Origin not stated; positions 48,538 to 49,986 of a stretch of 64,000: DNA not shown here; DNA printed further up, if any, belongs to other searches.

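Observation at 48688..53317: Split and order-permuted formate dehydrogenase alpha subunit within an fhs-fdh operon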

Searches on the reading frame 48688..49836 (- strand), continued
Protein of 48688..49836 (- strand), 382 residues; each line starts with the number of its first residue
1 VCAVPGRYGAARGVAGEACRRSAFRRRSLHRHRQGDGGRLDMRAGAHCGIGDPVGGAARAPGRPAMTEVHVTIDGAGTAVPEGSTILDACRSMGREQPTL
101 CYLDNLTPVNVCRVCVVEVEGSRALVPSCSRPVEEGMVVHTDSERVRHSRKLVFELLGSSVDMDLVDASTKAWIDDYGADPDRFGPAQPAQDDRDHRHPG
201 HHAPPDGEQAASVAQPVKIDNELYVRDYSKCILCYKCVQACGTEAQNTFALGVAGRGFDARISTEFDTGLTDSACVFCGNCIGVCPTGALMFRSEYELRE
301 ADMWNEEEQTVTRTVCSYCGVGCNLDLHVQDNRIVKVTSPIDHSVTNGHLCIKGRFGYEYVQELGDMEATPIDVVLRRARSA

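Call 71: find_homologous_proteins(query=P0193, max_evalue=1e-40)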
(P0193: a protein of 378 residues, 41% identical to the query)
Query P0193 (378 aa): 6879 proteins with E <= 1e-40 among 8000 candidates; the best 120 are listed.
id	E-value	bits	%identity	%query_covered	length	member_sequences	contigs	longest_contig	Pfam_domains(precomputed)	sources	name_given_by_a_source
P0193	2.2e-258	875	100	100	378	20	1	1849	PF14697.12,PF13510.12,PF00384.28,PF00037.33,PF13484.12,PF12838.13,PF22117.3,PF13237.12,PF13183.12,PF13187.12,PF04879.22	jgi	-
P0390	3.5e-216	736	82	100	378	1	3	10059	PF14697.12,PF13510.12,PF00384.28,PF00111.33,PF00037.33,PF12838.13,PF22117.3,PF13237.12,PF13183.12,PF13187.12,PF04879.22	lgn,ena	-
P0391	1.4e-215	734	84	100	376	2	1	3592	PF14697.12,PF13510.12,PF10588.15,PF00384.28,PF00037.33,PF12838.13,PF22117.3,PF13237.12,PF13183.12,PF13187.12,PF04879.22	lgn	-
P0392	2.0e-215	733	82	100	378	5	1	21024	PF14697.12,PF13510.12,PF10588.15,PF00384.28,PF00037.33,PF12838.13,PF22117.3,PF13237.12,PF13183.12,PF13187.12,PF04879.22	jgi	-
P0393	2.3e-215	733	82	100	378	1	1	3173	PF14697.12,PF13510.12,PF00384.28,PF00037.33,PF12838.13,PF22117.3,PF13237.12,PF13183.12,PF13187.12,PF04879.22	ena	-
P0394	2.2e-214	730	81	100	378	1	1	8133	PF14697.12,PF13510.12,PF00384.28,PF00037.33,PF12838.13,PF22117.3,PF13237.12,PF13183.12,PF13187.12,PF04879.22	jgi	jgi:predicted molibdopterin-dependent oxidoreductase YjgC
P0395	8.7e-214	728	81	100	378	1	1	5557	PF14697.12,PF13510.12,PF00384.28,PF00037.33,PF12838.13,PF22117.3,PF13237.12,PF13183.12,PF13187.12,PF04879.22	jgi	jgi:predicted molibdopterin-dependent oxidoreductase YjgC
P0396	9.8e-214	728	81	100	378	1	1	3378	PF14697.12,PF13510.12,PF00384.28,PF00037.33,PF12838.13,PF22117.3,PF13237.12,PF13183.12,PF13187.12,PF04879.22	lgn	-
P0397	1.0e-213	728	81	100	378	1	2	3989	PF14697.12,PF13510.12,PF00384.28,PF00037.33,PF12838.13,PF22117.3,PF13237.12,PF13183.12,PF13187.12,PF04879.22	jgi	jgi:predicted molibdopterin-dependent oxidoreductase YjgC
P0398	2.0e-213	727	83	100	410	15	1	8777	PF14697.12,PF13510.12,PF00384.28,PF00111.33,PF00037.33,PF12838.13,PF22117.3,PF13237.12,PF13187.12,PF04879.22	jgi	jgi:predicted molibdopterin-dependent oxidoreductase YjgC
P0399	2.4e-213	726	81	100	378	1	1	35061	PF14697.12,PF10588.15,PF00384.28,PF13484.12,PF12838.13,PF22117.3,PF13510.12,PF00037.33,PF13237.12,PF13183.12,PF13187.12,PF04879.22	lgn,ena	-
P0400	3.0e-213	726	82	100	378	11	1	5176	PF14697.12,PF13510.12,PF10588.15,PF00384.28,PF00037.33,PF12838.13,PF22117.3,PF13237.12,PF13183.12,PF13187.12,PF04879.22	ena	-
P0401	5.7e-213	725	82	100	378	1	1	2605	PF14697.12,PF13510.12,PF10588.15,PF00384.28,PF00037.33,PF12838.13,PF22117.3,PF13237.12,PF13183.12,PF13187.12,PF04879.22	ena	-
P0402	9.2e-213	725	82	100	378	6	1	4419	PF14697.12,PF00384.28,PF00111.33,PF13484.12,PF12838.13,PF22117.3,PF13510.12,PF00037.33,PF13237.12,PF13183.12,PF13187.12,PF04879.22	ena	-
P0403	9.3e-213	725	81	100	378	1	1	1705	PF14697.12,PF13510.12,PF10588.15,PF00384.28,PF00037.33,PF12838.13,PF22117.3,PF13237.12,PF13183.12,PF13187.12,PF04879.22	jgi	jgi:NADP-reducing hydrogenase subunit HndD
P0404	9.5e-213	725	81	100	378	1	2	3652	PF14697.12,PF13510.12,PF00384.28,PF00037.33,PF12838.13,PF22117.3,PF13237.12,PF13183.12,PF13187.12,PF04879.22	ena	-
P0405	9.9e-213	724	82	100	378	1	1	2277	PF14697.12,PF10588.15,PF00384.28,PF00111.33,PF12838.13,PF22117.3,PF13510.12,PF00037.33,PF13237.12,PF13183.12,PF13187.12,PF04879.22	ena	-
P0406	4.9e-212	722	80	100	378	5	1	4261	PF14697.12,PF10588.15,PF00384.28,PF00111.33,PF12838.13,PF22117.3,PF13510.12,PF00037.33,PF13237.12,PF13183.12,PF13187.12,PF04879.22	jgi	jgi:predicted molibdopterin-dependent oxidoreductase YjgC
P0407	1.4e-211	721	80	100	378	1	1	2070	PF14697.12,PF13510.12,PF10588.15,PF00384.28,PF00037.33,PF12838.13,PF22117.3,PF13237.12,PF13183.12,PF13187.12,PF04879.22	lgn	-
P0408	3.1e-211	720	81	100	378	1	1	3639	PF14697.12,PF13510.12,PF00384.28,PF00037.33,PF12838.13,PF22117.3,PF13237.12,PF13183.12,PF13187.12,PF04879.22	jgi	jgi:predicted molibdopterin-dependent oxidoreductase YjgC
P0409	5.6e-211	719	81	100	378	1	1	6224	PF14697.12,PF13510.12,PF10588.15,PF00384.28,PF00037.33,PF12838.13,PF22117.3,PF13237.12,PF13183.12,PF13187.12,PF04879.22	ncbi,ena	-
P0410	9.2e-211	718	81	100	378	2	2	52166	PF14697.12,PF13510.12,PF10588.15,PF00384.28,PF00037.33,PF12838.13,PF22117.3,PF13237.12,PF13183.12,PF13187.12,PF04879.22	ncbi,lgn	-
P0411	1.4e-210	717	80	100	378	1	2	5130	PF14697.12,PF13510.12,PF00384.28,PF00037.33,PF12838.13,PF22117.3,PF13237.12,PF13183.12,PF13187.12,PF04879.22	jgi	jgi:predicted molibdopterin-dependent oxidoreductase YjgC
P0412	1.8e-210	717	81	100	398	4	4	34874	PF14697.12,PF13510.12,PF00384.28,PF00037.33,PF12838.13,PF22117.3,PF13237.12,PF13183.12,PF13187.12,PF04879.22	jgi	jgi:predicted molibdopterin-dependent oxidoreductase YjgC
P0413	6.2e-210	715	81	100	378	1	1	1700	PF14697.12,PF13510.12,PF00384.28,PF00037.33,PF12838.13,PF22117.3,PF13237.12,PF13183.12,PF13187.12,PF04879.22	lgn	-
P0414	3.2e-209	713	80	100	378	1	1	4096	PF14697.12,PF13510.12,PF00384.28,PF00037.33,PF12838.13,PF22117.3,PF13237.12,PF13183.12,PF13187.12,PF04879.22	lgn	-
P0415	8.4e-209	712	79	100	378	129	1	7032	PF14697.12,PF13510.12,PF10588.15,PF00384.28,PF00037.33,PF12838.13,PF22117.3,PF13237.12,PF13183.12,PF13187.12,PF04879.22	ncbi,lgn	-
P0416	1.2e-208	711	80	100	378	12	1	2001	PF14697.12,PF13510.12,PF10588.15,PF00384.28,PF00037.33,PF12838.13,PF22117.3,PF13237.12,PF13183.12,PF13187.12,PF04879.22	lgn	-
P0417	1.3e-208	711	79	100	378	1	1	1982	PF14697.12,PF13510.12,PF00384.28,PF00037.33,PF12838.13,PF22117.3,PF13237.12,PF13183.12,PF13187.12,PF04879.22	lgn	-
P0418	4.6e-208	709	80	100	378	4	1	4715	PF14697.12,PF13510.12,PF00384.28,PF00037.33,PF12838.13,PF22117.3,PF13237.12,PF13183.12,PF13187.12,PF04879.22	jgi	jgi:predicted molibdopterin-dependent oxidoreductase YjgC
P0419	4.6e-208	709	79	100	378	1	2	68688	PF14697.12,PF13510.12,PF10588.15,PF00384.28,PF00037.33,PF12838.13,PF22117.3,PF13237.12,PF13183.12,PF13187.12,PF04879.22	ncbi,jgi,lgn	-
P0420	4.7e-208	709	81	100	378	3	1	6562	PF14697.12,PF13510.12,PF10588.15,PF00384.28,PF00037.33,PF12838.13,PF22117.3,PF13237.12,PF13183.12,PF13187.12,PF04879.22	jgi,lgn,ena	-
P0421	5.3e-208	709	80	100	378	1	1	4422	PF14697.12,PF13510.12,PF00384.28,PF00111.33,PF00037.33,PF12838.13,PF22117.3,PF13237.12,PF13183.12,PF13187.12,PF04879.22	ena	-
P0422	2.2e-207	707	80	100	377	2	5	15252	PF14697.12,PF10588.15,PF00384.28,PF00111.33,PF12838.13,PF22117.3,PF13510.12,PF00037.33,PF13237.12,PF13183.12,PF13187.12,PF04879.22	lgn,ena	-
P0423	4.7e-207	706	79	100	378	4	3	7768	PF14697.12,PF10588.15,PF00384.28,PF00111.33,PF13484.12,PF12838.13,PF22117.3,PF13510.12,PF00037.33,PF13237.12,PF13183.12,PF13187.12,PF04879.22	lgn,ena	-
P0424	6.1e-207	705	79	100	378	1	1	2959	PF14697.12,PF13510.12,PF00384.28,PF00037.33,PF12838.13,PF22117.3,PF13237.12,PF13183.12,PF13187.12,PF04879.22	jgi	jgi:predicted molibdopterin-dependent oxidoreductase YjgC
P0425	7.4e-207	705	79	100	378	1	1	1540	PF14697.12,PF13510.12,PF00384.28,PF00111.33,PF00037.33,PF12838.13,PF22117.3,PF13237.12,PF13183.12,PF13187.12,PF04879.22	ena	-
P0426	7.7e-207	705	79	100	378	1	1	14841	PF14697.12,PF13510.12,PF10588.15,PF00384.28,PF00037.33,PF12838.13,PF22117.3,PF13237.12,PF13183.12,PF13187.12,PF04879.22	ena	-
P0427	8.2e-207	705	79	100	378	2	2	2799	PF14697.12,PF10588.15,PF00384.28,PF00111.33,PF12838.13,PF22117.3,PF13510.12,PF00037.33,PF13237.12,PF13183.12,PF13187.12,PF04879.22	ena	-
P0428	2.1e-206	704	79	100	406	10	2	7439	PF14697.12,PF10588.15,PF00384.28,PF00111.33,PF12837.13,PF12838.13,PF22117.3,PF13510.12,PF00037.33,PF13237.12,PF13183.12,PF13187.12,PF04879.22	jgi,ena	-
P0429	2.3e-206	703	79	100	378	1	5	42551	PF14697.12,PF13510.12,PF10588.15,PF00384.28,PF00037.33,PF12838.13,PF22117.3,PF13237.12,PF13183.12,PF13187.12,PF04879.22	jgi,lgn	jgi:predicted molibdopterin-dependent oxidoreductase YjgC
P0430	3.2e-206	703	79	100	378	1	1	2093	PF14697.12,PF13510.12,PF10588.15,PF00384.28,PF00037.33,PF12838.13,PF22117.3,PF13237.12,PF13183.12,PF13187.12,PF04879.22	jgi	jgi:predicted molibdopterin-dependent oxidoreductase YjgC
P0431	3.6e-206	703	79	100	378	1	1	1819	PF14697.12,PF13510.12,PF10588.15,PF00384.28,PF00037.33,PF12838.13,PF22117.3,PF13237.12,PF13183.12,PF13187.12,PF04879.22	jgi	-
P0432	4.7e-206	702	79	100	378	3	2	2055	PF14697.12,PF13510.12,PF00384.28,PF00037.33,PF12838.13,PF22117.3,PF13237.12,PF13183.12,PF13187.12,PF04879.22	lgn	-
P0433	5.9e-206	702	79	100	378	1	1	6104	PF14697.12,PF13510.12,PF10588.15,PF00384.28,PF00037.33,PF12838.13,PF22117.3,PF13237.12,PF13183.12,PF13187.12,PF04879.22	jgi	jgi:predicted molibdopterin-dependent oxidoreductase YjgC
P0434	9.2e-206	701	79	100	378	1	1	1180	PF14697.12,PF13510.12,PF10588.15,PF00384.28,PF00037.33,PF12838.13,PF22117.3,PF13237.12,PF13183.12,PF13187.12,PF04879.22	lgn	-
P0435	1.0e-205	701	79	100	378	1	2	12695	PF14697.12,PF13510.12,PF10588.15,PF00384.28,PF00037.33,PF12838.13,PF22117.3,PF13237.12,PF13183.12,PF13187.12,PF04879.22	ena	-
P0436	2.2e-205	700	78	100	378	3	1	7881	PF14697.12,PF13510.12,PF00384.28,PF00037.33,PF12838.13,PF22117.3,PF13237.12,PF13183.12,PF13187.12,PF04879.22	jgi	-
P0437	2.2e-205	700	79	100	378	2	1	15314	PF14697.12,PF13510.12,PF00384.28,PF00037.33,PF12838.13,PF22117.3,PF13237.12,PF13183.12,PF13187.12,PF04879.22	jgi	-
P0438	4.6e-205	699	79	100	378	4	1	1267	PF14697.12,PF10588.15,PF00384.28,PF00111.33,PF12838.13,PF22117.3,PF13510.12,PF00037.33,PF13237.12,PF13183.12,PF13187.12,PF04879.22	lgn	-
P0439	1.1e-204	698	79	100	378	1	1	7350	PF14697.12,PF13510.12,PF00384.28,PF00111.33,PF00037.33,PF12838.13,PF22117.3,PF13237.12,PF13183.12,PF13187.12,PF04879.22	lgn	-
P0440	1.4e-204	698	79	100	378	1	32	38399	PF14697.12,PF13510.12,PF00384.28,PF00037.33,PF12838.13,PF22117.3,PF13237.12,PF13183.12,PF13187.12,PF04879.22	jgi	jgi:predicted molibdopterin-dependent oxidoreductase YjgC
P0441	1.9e-204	697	77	100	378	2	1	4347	PF14697.12,PF13510.12,PF00384.28,PF00111.33,PF00037.33,PF12838.13,PF22117.3,PF13237.12,PF13183.12,PF13187.12,PF04879.22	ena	-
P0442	2.2e-204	697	79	100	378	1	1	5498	PF14697.12,PF13510.12,PF00384.28,PF00037.33,PF12838.13,PF22117.3,PF13237.12,PF13183.12,PF13187.12,PF04879.22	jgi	jgi:predicted molibdopterin-dependent oxidoreductase YjgC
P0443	2.4e-204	697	78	100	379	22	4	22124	PF14697.12,PF13510.12,PF00384.28,PF00111.33,PF00037.33,PF12838.13,PF22117.3,PF13237.12,PF13183.12,PF13187.12,PF04879.22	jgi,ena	-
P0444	3.8e-204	696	79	100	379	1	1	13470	PF14697.12,PF00384.28,PF00111.33,PF12838.13,PF13534.12,PF22117.3,PF13510.12,PF00037.33,PF13237.12,PF13183.12,PF13187.12,PF04879.22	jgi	-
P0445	5.3e-204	696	78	100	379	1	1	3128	PF14697.12,PF13510.12,PF00384.28,PF00037.33,PF12838.13,PF22117.3,PF13237.12,PF13183.12,PF13187.12,PF04879.22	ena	-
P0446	6.3e-204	695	79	100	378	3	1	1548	PF14697.12,PF13510.12,PF00384.28,PF00111.33,PF00037.33,PF12838.13,PF22117.3,PF13237.12,PF13183.12,PF13187.12,PF04879.22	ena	-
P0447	7.7e-204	695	79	100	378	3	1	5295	PF14697.12,PF13510.12,PF10588.15,PF00384.28,PF00037.33,PF12838.13,PF22117.3,PF13237.12,PF13183.12,PF13187.12,PF04879.22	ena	-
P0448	9.4e-204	695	77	100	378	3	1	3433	PF14697.12,PF10588.15,PF00384.28,PF00111.33,PF12838.13,PF22117.3,PF13510.12,PF00037.33,PF13237.12,PF13183.12,PF13187.12,PF04879.22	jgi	jgi:predicted molibdopterin-dependent oxidoreductase YjgC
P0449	1.6e-203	694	77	100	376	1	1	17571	PF14697.12,PF13510.12,PF00384.28,PF00037.33,PF12838.13,PF22117.3,PF13237.12,PF13183.12,PF13187.12,PF04879.22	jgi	jgi:predicted molibdopterin-dependent oxidoreductase YjgC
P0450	1.9e-203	694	78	100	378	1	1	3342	PF14697.12,PF13510.12,PF00384.28,PF00037.33,PF12838.13,PF22117.3,PF13237.12,PF13183.12,PF13187.12,PF04879.22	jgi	jgi:predicted molibdopterin-dependent oxidoreductase YjgC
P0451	2.0e-203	694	78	100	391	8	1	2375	PF14697.12,PF13510.12,PF00384.28,PF00111.33,PF00037.33,PF12838.13,PF22117.3,PF13237.12,PF13183.12,PF13187.12,PF04879.22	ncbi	-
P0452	3.0e-203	693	78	100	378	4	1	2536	PF14697.12,PF13510.12,PF00384.28,PF00037.33,PF12838.13,PF22117.3,PF13237.12,PF13183.12,PF13187.12,PF04879.22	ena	-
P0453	3.2e-203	693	78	100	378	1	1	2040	PF14697.12,PF13510.12,PF10588.15,PF00384.28,PF00037.33,PF12838.13,PF22117.3,PF13237.12,PF13183.12,PF13187.12,PF04879.22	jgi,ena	-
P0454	3.4e-203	693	77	100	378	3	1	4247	PF14697.12,PF13510.12,PF00384.28,PF00037.33,PF12838.13,PF22117.3,PF13237.12,PF13183.12,PF13187.12,PF04879.22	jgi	-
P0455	4.1e-203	693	77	100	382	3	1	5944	PF14697.12,PF10588.15,PF00384.28,PF00111.33,PF12838.13,PF22117.3,PF13510.12,PF00037.33,PF13237.12,PF13183.12,PF13187.12,PF04879.22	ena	-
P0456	5.4e-203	692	78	100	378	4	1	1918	PF14697.12,PF13510.12,PF10588.15,PF00384.28,PF00037.33,PF12838.13,PF22117.3,PF13237.12,PF13183.12,PF13187.12,PF04879.22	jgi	jgi:predicted molibdopterin-dependent oxidoreductase YjgC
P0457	5.8e-203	692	78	100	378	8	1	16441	PF14697.12,PF13510.12,PF00384.28,PF00037.33,PF12838.13,PF22117.3,PF13237.12,PF13183.12,PF13187.12,PF04879.22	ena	-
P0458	6.5e-203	692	77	100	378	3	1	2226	PF14697.12,PF10588.15,PF00384.28,PF00111.33,PF12838.13,PF22117.3,PF13510.12,PF00037.33,PF13237.12,PF13183.12,PF13187.12,PF04879.22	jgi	jgi:predicted molibdopterin-dependent oxidoreductase YjgC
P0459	1.6e-202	691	78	100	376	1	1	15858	PF14697.12,PF13510.12,PF00384.28,PF00037.33,PF12838.13,PF22117.3,PF13237.12,PF13183.12,PF13187.12,PF04879.22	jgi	jgi:predicted molibdopterin-dependent oxidoreductase YjgC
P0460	2.7e-202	690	77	100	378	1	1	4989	PF14697.12,PF13510.12,PF00384.28,PF00111.33,PF00037.33,PF12838.13,PF22117.3,PF13237.12,PF13183.12,PF13187.12,PF04879.22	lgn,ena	-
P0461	2.9e-202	690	78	100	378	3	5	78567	PF14697.12,PF13510.12,PF00384.28,PF00111.33,PF00037.33,PF12838.13,PF22117.3,PF13237.12,PF13183.12,PF13187.12,PF04879.22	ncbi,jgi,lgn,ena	-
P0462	5.0e-202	689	77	100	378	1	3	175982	PF14697.12,PF13510.12,PF00384.28,PF00037.33,PF12838.13,PF22117.3,PF13237.12,PF13183.12,PF13187.12,PF04879.22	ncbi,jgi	jgi:predicted molibdopterin-dependent oxidoreductase YjgC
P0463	5.6e-202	689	78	100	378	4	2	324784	PF14697.12,PF10588.15,PF00384.28,PF00111.33,PF12838.13,PF22117.3,PF13510.12,PF00037.33,PF13237.12,PF13183.12,PF13187.12,PF04879.22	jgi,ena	-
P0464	6.9e-202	689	77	99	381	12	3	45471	PF14697.12,PF13510.12,PF00384.28,PF00111.33,PF00037.33,PF12838.13,PF22117.3,PF13237.12,PF13187.12,PF04879.22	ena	-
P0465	7.7e-202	689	77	100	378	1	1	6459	PF14697.12,PF00384.28,PF00111.33,PF12837.13,PF12838.13,PF22117.3,PF13510.12,PF00037.33,PF13237.12,PF13183.12,PF13187.12,PF04879.22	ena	-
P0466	8.5e-202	688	77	100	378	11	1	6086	PF14697.12,PF13510.12,PF00384.28,PF00111.33,PF00037.33,PF12838.13,PF22117.3,PF13237.12,PF13183.12,PF13187.12,PF04879.22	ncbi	-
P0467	8.7e-202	688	78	100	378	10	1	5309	PF14697.12,PF13510.12,PF10588.15,PF00384.28,PF00037.33,PF12838.13,PF22117.3,PF13237.12,PF13183.12,PF13187.12,PF04879.22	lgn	-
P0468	1.5e-201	688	77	100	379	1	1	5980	PF14697.12,PF13510.12,PF00384.28,PF00037.33,PF12838.13,PF22117.3,PF13237.12,PF13183.12,PF13187.12,PF04879.22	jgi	-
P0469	6.6e-201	686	76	100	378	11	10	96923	PF14697.12,PF13510.12,PF00384.28,PF00037.33,PF13484.12,PF12838.13,PF22117.3,PF13237.12,PF13183.12,PF13187.12,PF04879.22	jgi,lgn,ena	jgi:predicted molibdopterin-dependent oxidoreductase YjgC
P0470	6.9e-201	685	78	100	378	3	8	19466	PF14697.12,PF13510.12,PF10588.15,PF00384.28,PF00037.33,PF12838.13,PF22117.3,PF13237.12,PF13183.12,PF13187.12,PF04879.22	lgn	-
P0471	9.8e-201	685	77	100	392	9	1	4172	PF14697.12,PF13510.12,PF10588.15,PF00384.28,PF00037.33,PF12838.13,PF22117.3,PF13237.12,PF13183.12,PF13187.12,PF04879.22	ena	-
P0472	1.0e-200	685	75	100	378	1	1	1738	PF14697.12,PF13510.12,PF00384.28,PF00111.33,PF00037.33,PF12838.13,PF22117.3,PF13237.12,PF13183.12,PF13187.12,PF04879.22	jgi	-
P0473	1.2e-200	685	78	98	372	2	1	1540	PF14697.12,PF10588.15,PF00384.28,PF13484.12,PF12838.13,PF22117.3,PF13510.12,PF00037.33,PF13237.12,PF13183.12,PF13187.12,PF04879.22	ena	-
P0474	1.7e-200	684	77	100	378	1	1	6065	PF14697.12,PF10588.15,PF00384.28,PF00111.33,PF12838.13,PF22117.3,PF13510.12,PF00037.33,PF13237.12,PF13183.12,PF13187.12,PF04879.22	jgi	-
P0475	1.7e-200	684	76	100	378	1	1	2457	PF14697.12,PF13510.12,PF00384.28,PF00111.33,PF00037.33,PF12838.13,PF22117.3,PF13237.12,PF13183.12,PF13187.12,PF04879.22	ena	-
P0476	1.7e-200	684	77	100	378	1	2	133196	PF14697.12,PF13510.12,PF00384.28,PF00037.33,PF12838.13,PF22117.3,PF13237.12,PF13183.12,PF13187.12,PF04879.22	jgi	-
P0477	2.3e-200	684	77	100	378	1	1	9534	PF14697.12,PF13510.12,PF00384.28,PF00037.33,PF12838.13,PF22117.3,PF13237.12,PF13183.12,PF13187.12,PF04879.22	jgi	jgi:predicted molibdopterin-dependent oxidoreductase YjgC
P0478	2.5e-200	684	78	100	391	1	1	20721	PF14697.12,PF13510.12,PF00384.28,PF00111.33,PF00037.33,PF12838.13,PF22117.3,PF13237.12,PF13183.12,PF13187.12,PF04879.22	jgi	jgi:predicted molibdopterin-dependent oxidoreductase YjgC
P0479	3.3e-200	683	77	100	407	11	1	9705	PF14697.12,PF13510.12,PF00384.28,PF00111.33,PF00037.33,PF12838.13,PF22117.3,PF13237.12,PF13183.12,PF13187.12,PF04879.22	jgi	jgi:predicted molibdopterin-dependent oxidoreductase YjgC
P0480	3.3e-200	683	75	100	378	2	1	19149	PF14697.12,PF13510.12,PF00384.28,PF00111.33,PF00037.33,PF12838.13,PF22117.3,PF13237.12,PF13183.12,PF13187.12,PF04879.22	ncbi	-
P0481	3.7e-200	683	75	100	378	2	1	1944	PF14697.12,PF13510.12,PF10588.15,PF00384.28,PF00037.33,PF12838.13,PF22117.3,PF13237.12,PF13183.12,PF13187.12,PF04879.22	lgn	-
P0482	4.4e-200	683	78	100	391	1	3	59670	PF14697.12,PF13510.12,PF00384.28,PF00111.33,PF00037.33,PF12838.13,PF22117.3,PF13237.12,PF13183.12,PF13187.12,PF04879.22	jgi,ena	jgi:predicted molibdopterin-dependent oxidoreductase YjgC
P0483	4.8e-200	683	78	100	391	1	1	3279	PF14697.12,PF13510.12,PF00384.28,PF00111.33,PF00037.33,PF12838.13,PF22117.3,PF13237.12,PF13183.12,PF13187.12,PF04879.22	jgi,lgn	-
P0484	5.9e-200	682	76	100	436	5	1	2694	PF14697.12,PF13510.12,PF00384.28,PF00037.33,PF13484.12,PF12838.13,PF22117.3,PF13237.12,PF13183.12,PF13187.12,PF04879.22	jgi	jgi:predicted molibdopterin-dependent oxidoreductase YjgC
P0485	7.1e-200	682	75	100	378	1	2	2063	PF14697.12,PF13510.12,PF00384.28,PF12837.13,PF00037.33,PF12838.13,PF22117.3,PF13237.12,PF13183.12,PF13187.12,PF04879.22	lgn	-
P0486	1.0e-199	682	75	100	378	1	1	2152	PF14697.12,PF13510.12,PF00384.28,PF00111.33,PF00037.33,PF12838.13,PF22117.3,PF13237.12,PF13183.12,PF13187.12,PF04879.22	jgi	-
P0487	1.6e-199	681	76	100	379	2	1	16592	PF14697.12,PF13510.12,PF00384.28,PF12837.13,PF00037.33,PF12838.13,PF22117.3,PF13237.12,PF13183.12,PF13187.12,PF04879.22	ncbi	-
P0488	1.8e-199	681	76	100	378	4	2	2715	PF14697.12,PF10588.15,PF00384.28,PF00111.33,PF12838.13,PF22117.3,PF13510.12,PF00037.33,PF13237.12,PF13183.12,PF13187.12,PF04879.22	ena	-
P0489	1.9e-199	681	76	100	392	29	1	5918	PF14697.12,PF13510.12,PF10588.15,PF00384.28,PF00037.33,PF12838.13,PF22117.3,PF13237.12,PF13183.12,PF13187.12,PF04879.22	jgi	jgi:predicted molibdopterin-dependent oxidoreductase YjgC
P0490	2.1e-199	681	78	98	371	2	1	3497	PF14697.12,PF13510.12,PF00384.28,PF00111.33,PF00037.33,PF12838.13,PF22117.3,PF13237.12,PF13183.12,PF13187.12,PF04879.22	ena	-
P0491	2.3e-199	680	76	100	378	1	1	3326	PF14697.12,PF13510.12,PF00384.28,PF00111.33,PF00037.33,PF12838.13,PF22117.3,PF13237.12,PF13183.12,PF13187.12,PF04879.22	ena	-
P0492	2.7e-199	680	77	100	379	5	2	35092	PF14697.12,PF13510.12,PF00384.28,PF00037.33,PF12838.13,PF22117.3,PF13237.12,PF13183.12,PF13187.12,PF04879.22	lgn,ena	-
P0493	3.3e-199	680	76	100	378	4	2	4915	PF14697.12,PF00384.28,PF00111.33,PF12837.13,PF12838.13,PF22117.3,PF13510.12,PF00037.33,PF13237.12,PF13183.12,PF13187.12,PF04879.22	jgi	jgi:predicted molibdopterin-dependent oxidoreductase YjgC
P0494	3.8e-199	680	75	100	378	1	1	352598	PF14697.12,PF00384.28,PF00111.33,PF12838.13,PF13534.12,PF22117.3,PF13510.12,PF00037.33,PF13237.12,PF13183.12,PF13187.12,PF04879.22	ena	-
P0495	4.6e-199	679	76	100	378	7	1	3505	PF14697.12,PF13510.12,PF00384.28,PF00111.33,PF00037.33,PF12838.13,PF22117.3,PF13237.12,PF13183.12,PF13187.12,PF04879.22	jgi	jgi:predicted molibdopterin-dependent oxidoreductase YjgC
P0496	5.1e-199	679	76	100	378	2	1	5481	PF14697.12,PF10588.15,PF00384.28,PF00111.33,PF13484.12,PF12838.13,PF22117.3,PF13510.12,PF00037.33,PF13237.12,PF13183.12,PF13187.12,PF04879.22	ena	-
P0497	5.3e-199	679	75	98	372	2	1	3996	PF14697.12,PF10588.15,PF00384.28,PF00111.33,PF12838.13,PF22117.3,PF13510.12,PF00037.33,PF13237.12,PF13183.12,PF13187.12,PF04879.22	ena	-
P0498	8.6e-199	679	74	100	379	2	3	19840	PF14697.12,PF13510.12,PF00384.28,PF00111.33,PF00037.33,PF12838.13,PF22117.3,PF13237.12,PF13183.12,PF13187.12,PF04879.22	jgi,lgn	-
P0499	9.1e-199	678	76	100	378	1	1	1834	PF14697.12,PF13510.12,PF00384.28,PF00111.33,PF00037.33,PF12838.13,PF22117.3,PF13237.12,PF13183.12,PF13187.12,PF04879.22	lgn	-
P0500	9.8e-199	678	75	100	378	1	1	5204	PF14697.12,PF13510.12,PF00384.28,PF12837.13,PF00037.33,PF12838.13,PF22117.3,PF13237.12,PF13183.12,PF13187.12,PF04879.22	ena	-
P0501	1.2e-198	678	76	100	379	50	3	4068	PF14697.12,PF13510.12,PF00384.28,PF00037.33,PF12838.13,PF22117.3,PF13237.12,PF13183.12,PF13187.12,PF04879.22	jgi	jgi:predicted molibdopterin-dependent oxidoreductase YjgC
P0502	1.3e-198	678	77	100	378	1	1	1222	PF14697.12,PF13510.12,PF00384.28,PF00037.33,PF12838.13,PF22117.3,PF13237.12,PF13183.12,PF13187.12,PF04879.22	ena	-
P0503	1.4e-198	678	76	100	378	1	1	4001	PF14697.12,PF13510.12,PF00384.28,PF00111.33,PF00037.33,PF12838.13,PF22117.3,PF13237.12,PF13187.12,PF04879.22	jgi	jgi:predicted molibdopterin-dependent oxidoreductase YjgC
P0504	1.9e-198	677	75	100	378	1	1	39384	PF14697.12,PF10588.15,PF00384.28,PF00111.33,PF12838.13,PF22117.3,PF13510.12,PF00037.33,PF13237.12,PF13183.12,PF13187.12,PF04879.22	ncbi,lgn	-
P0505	2.1e-198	677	76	100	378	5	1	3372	PF14697.12,PF13510.12,PF10588.15,PF00384.28,PF00037.33,PF12838.13,PF22117.3,PF13237.12,PF13183.12,PF13187.12,PF04879.22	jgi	-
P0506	2.7e-198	677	77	100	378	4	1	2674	PF14697.12,PF13510.12,PF10588.15,PF00384.28,PF00037.33,PF12838.13,PF22117.3,PF13237.12,PF13183.12,PF13187.12,PF04879.22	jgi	jgi:predicted molibdopterin-dependent oxidoreductase YjgC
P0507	3.3e-198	677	76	100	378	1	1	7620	PF14697.12,PF13510.12,PF00384.28,PF00111.33,PF00037.33,PF12838.13,PF22117.3,PF13237.12,PF13183.12,PF13187.12,PF04879.22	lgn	-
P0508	4.4e-198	676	75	100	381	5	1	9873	PF14697.12,PF10588.15,PF00384.28,PF00111.33,PF13484.12,PF12838.13,PF22117.3,PF13510.12,PF00037.33,PF13237.12,PF13183.12,PF13187.12,PF04879.22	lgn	-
